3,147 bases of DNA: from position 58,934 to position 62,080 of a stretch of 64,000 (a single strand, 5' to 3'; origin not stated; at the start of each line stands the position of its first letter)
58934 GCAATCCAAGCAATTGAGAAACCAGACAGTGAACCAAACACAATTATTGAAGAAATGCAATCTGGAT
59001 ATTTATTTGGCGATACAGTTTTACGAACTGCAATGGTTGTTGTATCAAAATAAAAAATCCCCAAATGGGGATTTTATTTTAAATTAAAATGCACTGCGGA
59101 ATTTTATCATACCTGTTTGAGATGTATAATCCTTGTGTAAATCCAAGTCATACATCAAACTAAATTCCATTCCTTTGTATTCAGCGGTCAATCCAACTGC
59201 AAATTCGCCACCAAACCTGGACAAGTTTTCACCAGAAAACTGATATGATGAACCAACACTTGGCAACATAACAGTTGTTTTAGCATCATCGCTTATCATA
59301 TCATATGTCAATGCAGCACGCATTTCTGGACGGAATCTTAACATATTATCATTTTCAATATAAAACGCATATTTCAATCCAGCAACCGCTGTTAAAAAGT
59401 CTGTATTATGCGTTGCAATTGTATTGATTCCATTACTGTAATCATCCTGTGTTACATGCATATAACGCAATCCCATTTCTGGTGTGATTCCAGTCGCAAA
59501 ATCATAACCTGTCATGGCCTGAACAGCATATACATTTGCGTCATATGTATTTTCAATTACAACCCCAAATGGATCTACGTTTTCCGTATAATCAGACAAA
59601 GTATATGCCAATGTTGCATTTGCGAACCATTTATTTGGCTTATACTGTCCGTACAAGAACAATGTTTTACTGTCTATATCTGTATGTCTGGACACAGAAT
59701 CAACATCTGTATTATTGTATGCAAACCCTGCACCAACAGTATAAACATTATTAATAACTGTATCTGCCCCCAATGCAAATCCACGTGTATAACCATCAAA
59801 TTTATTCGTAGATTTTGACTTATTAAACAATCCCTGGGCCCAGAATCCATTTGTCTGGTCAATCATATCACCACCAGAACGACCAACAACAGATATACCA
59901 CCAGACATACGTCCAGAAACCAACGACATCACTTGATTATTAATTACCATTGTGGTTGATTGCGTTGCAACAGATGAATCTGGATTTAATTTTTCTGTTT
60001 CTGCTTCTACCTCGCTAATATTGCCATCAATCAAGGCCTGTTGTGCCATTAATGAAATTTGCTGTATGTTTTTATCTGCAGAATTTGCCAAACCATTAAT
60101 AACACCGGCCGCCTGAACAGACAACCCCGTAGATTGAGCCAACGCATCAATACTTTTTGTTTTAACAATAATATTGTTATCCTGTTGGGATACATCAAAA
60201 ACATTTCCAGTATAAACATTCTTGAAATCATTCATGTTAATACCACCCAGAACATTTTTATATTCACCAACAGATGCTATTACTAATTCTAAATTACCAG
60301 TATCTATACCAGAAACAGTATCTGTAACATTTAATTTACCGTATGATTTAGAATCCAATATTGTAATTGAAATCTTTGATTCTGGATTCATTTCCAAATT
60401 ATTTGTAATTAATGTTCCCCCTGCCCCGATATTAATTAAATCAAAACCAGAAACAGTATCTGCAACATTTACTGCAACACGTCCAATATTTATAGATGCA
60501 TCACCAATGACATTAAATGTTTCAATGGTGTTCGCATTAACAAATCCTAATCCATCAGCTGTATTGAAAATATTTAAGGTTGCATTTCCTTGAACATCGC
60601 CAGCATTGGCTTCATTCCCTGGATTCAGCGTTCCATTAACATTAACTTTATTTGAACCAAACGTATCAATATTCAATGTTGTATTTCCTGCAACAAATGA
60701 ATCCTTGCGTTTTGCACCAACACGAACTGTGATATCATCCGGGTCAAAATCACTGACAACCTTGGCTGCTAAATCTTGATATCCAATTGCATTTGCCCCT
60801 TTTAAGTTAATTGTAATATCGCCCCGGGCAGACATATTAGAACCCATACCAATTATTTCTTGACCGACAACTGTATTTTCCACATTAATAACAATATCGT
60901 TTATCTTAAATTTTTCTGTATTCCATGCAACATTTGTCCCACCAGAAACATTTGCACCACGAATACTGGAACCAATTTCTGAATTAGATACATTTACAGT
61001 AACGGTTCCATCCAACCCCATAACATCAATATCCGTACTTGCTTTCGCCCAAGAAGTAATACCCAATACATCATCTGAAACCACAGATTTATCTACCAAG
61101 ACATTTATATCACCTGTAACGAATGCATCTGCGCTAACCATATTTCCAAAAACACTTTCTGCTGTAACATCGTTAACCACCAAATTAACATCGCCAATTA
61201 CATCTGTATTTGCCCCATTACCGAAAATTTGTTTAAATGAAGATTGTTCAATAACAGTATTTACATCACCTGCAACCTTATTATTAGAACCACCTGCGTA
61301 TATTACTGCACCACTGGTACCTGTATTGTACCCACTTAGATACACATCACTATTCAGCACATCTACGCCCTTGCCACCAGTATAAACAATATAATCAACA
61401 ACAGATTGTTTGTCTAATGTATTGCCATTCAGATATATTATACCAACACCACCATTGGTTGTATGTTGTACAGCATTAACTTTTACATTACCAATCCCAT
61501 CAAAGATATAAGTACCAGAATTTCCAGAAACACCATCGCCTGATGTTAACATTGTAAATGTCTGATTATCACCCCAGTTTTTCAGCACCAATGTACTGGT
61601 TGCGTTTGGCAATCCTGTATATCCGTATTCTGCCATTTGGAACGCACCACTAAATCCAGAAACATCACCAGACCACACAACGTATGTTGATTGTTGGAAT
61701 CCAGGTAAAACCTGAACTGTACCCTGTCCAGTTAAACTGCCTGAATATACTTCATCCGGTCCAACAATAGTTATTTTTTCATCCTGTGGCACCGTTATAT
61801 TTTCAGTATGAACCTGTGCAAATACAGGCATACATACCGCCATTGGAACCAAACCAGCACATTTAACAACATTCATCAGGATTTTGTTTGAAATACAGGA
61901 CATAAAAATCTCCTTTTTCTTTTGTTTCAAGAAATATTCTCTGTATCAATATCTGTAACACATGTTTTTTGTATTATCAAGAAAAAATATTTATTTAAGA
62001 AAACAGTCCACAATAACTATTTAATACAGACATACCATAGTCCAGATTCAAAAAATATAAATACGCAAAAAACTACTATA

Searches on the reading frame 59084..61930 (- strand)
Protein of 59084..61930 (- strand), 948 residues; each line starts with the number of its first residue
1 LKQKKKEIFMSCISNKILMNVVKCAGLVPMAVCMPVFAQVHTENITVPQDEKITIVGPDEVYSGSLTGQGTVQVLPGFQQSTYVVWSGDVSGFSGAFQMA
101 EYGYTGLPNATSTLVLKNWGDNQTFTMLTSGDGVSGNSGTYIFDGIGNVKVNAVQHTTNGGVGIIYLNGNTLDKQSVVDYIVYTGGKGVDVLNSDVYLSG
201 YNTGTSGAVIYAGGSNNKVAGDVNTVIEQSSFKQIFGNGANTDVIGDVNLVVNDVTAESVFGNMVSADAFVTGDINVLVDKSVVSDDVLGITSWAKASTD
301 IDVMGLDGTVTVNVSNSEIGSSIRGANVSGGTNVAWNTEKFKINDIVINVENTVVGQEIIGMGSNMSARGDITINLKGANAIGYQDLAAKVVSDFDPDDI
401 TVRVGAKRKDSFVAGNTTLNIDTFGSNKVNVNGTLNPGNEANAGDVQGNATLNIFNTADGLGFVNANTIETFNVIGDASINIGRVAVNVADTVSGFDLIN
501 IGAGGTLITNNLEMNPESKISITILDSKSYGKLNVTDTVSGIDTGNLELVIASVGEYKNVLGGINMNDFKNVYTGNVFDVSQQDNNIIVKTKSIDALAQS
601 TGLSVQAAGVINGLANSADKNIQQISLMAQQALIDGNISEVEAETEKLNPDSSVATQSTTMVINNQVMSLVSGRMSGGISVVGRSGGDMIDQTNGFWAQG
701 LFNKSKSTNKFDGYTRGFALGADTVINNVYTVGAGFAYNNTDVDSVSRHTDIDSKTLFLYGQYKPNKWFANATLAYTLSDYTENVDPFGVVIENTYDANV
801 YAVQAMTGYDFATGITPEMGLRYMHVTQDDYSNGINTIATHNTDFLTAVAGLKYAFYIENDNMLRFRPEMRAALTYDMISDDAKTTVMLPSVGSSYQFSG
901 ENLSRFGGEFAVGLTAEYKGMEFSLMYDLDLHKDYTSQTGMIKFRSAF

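Call 6: search_protein_families(library=ncbifam, proteins=[window:59084-61930:-], max_evalue=0.01)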
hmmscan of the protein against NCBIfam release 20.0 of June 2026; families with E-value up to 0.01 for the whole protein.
window:59084-61930:- (948 aa): 0 families

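Call 39: search_protein_families(library=pfam, proteins=[window:59084-61930:-], max_evalue=0.01)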
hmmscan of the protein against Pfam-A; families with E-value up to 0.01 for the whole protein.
window:59084-61930:- (948 aa): 2 families
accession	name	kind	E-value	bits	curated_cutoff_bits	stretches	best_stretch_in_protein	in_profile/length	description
PF03797.25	Autotransporter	-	9.4e-32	111.2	26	1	696-926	1-253/255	Autotransporter beta-domain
PF11180.13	DUF2968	-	0.0025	17.9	27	1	617-666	94-143/180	Protein of unknown function (DUF2968)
